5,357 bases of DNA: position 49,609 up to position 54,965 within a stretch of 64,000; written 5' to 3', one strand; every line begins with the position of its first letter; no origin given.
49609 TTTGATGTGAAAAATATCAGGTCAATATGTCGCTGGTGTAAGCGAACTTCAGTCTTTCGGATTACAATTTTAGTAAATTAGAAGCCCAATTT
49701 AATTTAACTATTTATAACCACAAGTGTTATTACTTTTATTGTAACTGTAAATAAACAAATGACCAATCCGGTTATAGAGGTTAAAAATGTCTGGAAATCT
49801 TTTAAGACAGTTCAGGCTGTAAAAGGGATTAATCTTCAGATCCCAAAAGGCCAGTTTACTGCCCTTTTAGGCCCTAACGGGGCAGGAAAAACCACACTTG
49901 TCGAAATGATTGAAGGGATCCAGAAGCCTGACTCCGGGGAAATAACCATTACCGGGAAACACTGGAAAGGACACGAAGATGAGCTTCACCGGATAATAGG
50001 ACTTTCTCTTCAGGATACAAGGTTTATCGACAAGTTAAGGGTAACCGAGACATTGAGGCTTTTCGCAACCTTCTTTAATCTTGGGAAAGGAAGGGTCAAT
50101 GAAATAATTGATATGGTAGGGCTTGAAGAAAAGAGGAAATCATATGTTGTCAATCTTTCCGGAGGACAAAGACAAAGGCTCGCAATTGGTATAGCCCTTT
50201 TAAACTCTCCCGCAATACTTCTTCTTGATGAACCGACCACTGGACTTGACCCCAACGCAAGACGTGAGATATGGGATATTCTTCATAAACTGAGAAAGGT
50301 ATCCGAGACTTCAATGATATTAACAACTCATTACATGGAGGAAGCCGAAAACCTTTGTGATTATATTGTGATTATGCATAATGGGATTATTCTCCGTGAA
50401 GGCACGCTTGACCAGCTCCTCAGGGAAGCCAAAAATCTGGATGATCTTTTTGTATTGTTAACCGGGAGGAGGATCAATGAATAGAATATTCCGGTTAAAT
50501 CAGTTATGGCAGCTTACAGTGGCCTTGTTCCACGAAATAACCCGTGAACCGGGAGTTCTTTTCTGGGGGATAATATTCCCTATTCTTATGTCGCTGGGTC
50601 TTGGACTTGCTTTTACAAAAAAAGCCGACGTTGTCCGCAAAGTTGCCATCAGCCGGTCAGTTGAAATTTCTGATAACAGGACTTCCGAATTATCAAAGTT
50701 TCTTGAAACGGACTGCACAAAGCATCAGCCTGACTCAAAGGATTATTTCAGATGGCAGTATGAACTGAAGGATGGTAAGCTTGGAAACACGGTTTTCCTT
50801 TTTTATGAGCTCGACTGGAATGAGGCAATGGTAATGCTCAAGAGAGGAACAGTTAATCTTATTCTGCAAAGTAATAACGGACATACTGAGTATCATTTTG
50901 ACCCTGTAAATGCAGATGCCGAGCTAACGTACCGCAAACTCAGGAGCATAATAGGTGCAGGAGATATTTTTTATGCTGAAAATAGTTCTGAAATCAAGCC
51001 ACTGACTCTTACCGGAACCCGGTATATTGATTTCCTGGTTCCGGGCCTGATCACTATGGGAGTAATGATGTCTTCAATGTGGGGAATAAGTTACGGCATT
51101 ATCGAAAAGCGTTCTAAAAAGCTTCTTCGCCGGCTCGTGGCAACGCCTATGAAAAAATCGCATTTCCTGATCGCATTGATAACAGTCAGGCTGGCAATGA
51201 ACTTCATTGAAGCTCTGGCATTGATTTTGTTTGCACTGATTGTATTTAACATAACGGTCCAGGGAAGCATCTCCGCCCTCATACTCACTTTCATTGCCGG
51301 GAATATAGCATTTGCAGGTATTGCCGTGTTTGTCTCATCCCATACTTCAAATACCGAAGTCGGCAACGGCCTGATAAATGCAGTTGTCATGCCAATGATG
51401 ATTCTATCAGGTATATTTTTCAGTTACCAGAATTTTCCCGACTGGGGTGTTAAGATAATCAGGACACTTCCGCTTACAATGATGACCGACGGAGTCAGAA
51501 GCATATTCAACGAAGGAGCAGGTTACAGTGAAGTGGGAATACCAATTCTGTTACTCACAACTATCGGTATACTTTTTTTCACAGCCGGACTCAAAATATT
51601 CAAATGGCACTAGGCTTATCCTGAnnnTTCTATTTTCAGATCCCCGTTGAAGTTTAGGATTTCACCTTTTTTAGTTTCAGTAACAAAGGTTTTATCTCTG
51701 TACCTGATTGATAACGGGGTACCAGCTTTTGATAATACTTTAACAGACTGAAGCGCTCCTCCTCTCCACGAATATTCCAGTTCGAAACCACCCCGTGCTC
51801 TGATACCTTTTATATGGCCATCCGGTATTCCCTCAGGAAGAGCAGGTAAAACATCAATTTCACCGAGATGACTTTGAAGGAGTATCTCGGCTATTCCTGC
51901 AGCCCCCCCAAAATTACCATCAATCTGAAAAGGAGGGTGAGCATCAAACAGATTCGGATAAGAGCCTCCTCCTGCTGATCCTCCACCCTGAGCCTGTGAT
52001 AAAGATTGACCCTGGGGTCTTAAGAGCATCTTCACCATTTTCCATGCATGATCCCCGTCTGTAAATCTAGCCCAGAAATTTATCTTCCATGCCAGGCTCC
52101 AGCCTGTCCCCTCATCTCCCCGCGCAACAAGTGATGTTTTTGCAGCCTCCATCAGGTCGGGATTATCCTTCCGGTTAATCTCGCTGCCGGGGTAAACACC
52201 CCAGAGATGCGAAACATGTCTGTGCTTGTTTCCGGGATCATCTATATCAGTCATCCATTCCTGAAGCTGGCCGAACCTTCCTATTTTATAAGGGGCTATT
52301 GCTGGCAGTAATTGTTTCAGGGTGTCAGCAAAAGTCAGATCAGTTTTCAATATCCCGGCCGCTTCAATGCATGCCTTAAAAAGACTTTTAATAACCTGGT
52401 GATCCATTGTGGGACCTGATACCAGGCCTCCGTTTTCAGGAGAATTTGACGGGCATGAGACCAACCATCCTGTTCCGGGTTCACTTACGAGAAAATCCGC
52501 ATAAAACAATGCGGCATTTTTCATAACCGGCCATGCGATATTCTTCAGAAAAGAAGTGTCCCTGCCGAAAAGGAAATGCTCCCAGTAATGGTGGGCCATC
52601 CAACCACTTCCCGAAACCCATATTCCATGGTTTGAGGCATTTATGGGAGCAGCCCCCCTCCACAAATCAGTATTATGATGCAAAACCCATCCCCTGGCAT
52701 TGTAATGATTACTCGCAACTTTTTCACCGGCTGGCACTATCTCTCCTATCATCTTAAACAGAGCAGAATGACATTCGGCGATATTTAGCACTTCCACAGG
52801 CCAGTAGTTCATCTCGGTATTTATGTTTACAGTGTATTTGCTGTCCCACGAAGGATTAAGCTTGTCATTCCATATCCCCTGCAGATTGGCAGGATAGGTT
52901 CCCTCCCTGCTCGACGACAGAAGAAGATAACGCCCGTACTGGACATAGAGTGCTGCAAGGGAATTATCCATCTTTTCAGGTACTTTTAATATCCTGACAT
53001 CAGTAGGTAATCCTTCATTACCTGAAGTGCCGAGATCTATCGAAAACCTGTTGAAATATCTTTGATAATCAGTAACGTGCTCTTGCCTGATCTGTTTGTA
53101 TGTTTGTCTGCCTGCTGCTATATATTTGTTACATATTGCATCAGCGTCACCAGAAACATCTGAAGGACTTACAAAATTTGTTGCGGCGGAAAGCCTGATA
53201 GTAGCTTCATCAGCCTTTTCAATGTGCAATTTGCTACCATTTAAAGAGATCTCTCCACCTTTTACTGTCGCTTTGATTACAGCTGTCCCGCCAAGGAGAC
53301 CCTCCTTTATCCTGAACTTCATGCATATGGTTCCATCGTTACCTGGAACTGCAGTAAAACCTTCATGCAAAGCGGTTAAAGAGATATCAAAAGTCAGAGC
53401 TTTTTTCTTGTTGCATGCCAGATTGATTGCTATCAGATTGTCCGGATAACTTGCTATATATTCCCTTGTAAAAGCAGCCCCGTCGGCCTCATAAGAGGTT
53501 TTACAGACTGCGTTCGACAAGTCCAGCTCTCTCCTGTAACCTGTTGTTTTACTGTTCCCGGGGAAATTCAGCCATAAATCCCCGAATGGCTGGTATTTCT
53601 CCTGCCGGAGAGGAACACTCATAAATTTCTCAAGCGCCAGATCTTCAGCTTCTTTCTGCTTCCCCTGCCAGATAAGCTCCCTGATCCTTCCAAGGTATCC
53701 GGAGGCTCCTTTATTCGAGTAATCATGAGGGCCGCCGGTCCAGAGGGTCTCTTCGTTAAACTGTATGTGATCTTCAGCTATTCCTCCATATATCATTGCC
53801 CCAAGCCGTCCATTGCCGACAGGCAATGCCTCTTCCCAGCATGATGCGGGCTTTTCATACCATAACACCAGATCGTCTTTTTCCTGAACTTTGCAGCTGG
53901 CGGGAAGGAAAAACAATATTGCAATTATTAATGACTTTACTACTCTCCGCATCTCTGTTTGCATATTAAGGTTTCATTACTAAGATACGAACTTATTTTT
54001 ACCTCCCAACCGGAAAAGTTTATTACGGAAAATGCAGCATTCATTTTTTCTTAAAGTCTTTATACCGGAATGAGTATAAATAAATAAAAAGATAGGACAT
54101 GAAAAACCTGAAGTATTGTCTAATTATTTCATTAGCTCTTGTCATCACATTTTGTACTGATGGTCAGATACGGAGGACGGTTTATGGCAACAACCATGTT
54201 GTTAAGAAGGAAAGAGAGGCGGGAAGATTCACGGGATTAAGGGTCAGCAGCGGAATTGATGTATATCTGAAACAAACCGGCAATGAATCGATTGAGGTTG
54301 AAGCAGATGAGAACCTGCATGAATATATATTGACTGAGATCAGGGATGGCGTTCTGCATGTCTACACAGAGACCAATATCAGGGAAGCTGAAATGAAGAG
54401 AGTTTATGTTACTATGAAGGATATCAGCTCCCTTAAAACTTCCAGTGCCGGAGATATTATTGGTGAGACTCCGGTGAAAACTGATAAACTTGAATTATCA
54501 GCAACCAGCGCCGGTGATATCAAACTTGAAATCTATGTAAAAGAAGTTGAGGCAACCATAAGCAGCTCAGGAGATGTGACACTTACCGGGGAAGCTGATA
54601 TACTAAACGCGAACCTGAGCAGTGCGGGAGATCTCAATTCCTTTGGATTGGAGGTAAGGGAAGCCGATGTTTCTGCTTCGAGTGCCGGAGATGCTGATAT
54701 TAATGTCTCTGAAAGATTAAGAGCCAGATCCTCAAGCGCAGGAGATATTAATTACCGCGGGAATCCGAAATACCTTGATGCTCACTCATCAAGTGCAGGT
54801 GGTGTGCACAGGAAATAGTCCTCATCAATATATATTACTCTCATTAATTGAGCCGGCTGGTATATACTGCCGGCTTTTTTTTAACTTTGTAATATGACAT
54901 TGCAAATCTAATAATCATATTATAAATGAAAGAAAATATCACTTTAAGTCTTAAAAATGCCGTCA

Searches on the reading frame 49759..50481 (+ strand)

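Call 93: search_protein_families(library=pfam, proteins=[window:49759-50481:+], max_evalue=0.00001)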
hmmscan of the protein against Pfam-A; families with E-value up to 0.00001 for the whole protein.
window:49759-50481:+ (241 aa): 4 families
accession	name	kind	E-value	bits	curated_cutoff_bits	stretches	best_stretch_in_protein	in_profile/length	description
PF00005.33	ABC_tran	-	4.2e-33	115.3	25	1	22-161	2-137/137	ABC transporter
PF13304.12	AAA_21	-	4e-14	53.8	27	1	130-191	235-298/304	AAA domain, putative AbiEii toxin, Type IV TA system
PF02463.25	SMC_N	-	2.5e-08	34.1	40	0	113-199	123-205/220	RecF/RecN/SMC N terminal domain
PF13175.12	AAA_15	-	1e-07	32.4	32.1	0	15-72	11-68/374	AAA ATPase domain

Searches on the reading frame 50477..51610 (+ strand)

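Call 93: search_protein_families(library=pfam, proteins=[window:50477-51610:+], max_evalue=0.00001)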
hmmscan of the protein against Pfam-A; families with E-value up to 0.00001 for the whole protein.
window:50477-51610:+ (378 aa): 2 families
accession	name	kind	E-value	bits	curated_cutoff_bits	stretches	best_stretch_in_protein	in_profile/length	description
PF12698.13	ABC2_membrane_3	-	7.2e-28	98.1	31.6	1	27-372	3-346/347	ABC-2 family transporter protein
PF01061.29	ABC2_membrane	-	1.3e-20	74.3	26.9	1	177-344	33-210/211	ABC-2 type transporter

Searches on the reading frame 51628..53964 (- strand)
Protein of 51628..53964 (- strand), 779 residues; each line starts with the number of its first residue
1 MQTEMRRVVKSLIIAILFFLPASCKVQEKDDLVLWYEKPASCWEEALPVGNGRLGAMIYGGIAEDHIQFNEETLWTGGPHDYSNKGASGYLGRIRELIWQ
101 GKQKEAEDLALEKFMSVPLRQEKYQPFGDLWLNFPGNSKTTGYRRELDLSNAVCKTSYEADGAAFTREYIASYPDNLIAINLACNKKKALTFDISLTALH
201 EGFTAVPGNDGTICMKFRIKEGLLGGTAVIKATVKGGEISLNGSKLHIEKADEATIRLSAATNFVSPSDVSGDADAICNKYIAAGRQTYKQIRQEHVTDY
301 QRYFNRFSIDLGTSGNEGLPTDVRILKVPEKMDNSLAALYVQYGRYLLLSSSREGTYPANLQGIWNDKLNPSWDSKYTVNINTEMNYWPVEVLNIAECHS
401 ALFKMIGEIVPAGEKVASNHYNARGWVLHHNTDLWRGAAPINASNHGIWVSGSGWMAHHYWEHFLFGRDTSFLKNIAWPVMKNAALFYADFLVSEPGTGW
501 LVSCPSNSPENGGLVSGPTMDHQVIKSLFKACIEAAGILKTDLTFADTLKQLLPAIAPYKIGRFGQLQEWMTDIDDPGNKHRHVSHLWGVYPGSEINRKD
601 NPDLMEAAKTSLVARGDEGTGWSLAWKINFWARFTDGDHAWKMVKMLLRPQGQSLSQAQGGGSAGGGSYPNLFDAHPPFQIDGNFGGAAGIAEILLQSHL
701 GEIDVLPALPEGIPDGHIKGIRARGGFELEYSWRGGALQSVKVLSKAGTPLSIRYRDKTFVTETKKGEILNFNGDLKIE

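Call 93: search_protein_families(library=pfam, proteins=[window:51628-53964:-], max_evalue=0.00001)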
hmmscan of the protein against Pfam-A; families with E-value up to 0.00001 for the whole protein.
window:51628-53964:- (779 aa): 3 families
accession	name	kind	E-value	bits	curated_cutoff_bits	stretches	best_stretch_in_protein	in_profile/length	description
PF22124.2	Glyco_hydro_95_cat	-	2.7e-169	563.9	27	1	288-695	1-408/408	Glycosyl hydrolase family 95 catalytic domain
PF14498.12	Glyco_hyd_65N_2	-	1.1e-70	238.7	27.7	1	34-265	1-232/234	Glycosyl hydrolase family 65, N-terminal domain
PF21307.2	Glyco_hydro_95_C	-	1.5e-18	67.5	27.6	1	697-766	1-70/94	Glycoside hydrolase family 95, C-terminal domain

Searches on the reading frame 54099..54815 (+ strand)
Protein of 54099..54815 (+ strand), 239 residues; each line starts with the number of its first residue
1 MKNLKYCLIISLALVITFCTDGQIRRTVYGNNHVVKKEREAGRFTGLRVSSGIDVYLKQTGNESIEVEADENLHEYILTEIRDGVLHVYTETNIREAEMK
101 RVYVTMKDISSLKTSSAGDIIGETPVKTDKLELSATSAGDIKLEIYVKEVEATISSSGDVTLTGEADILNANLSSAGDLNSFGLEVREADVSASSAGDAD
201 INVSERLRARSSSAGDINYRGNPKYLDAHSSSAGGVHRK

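Call 93: search_protein_families(library=pfam, proteins=[window:54099-54815:+], max_evalue=0.00001)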
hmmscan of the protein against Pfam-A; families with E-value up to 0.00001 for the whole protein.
window:54099-54815:+ (239 aa): 1 family
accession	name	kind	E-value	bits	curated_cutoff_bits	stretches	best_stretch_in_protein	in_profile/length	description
PF10988.14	DUF2807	-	6e-50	169.9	24.2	1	43-223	1-181/181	Putative auto-transporter adhesin, head GIN domain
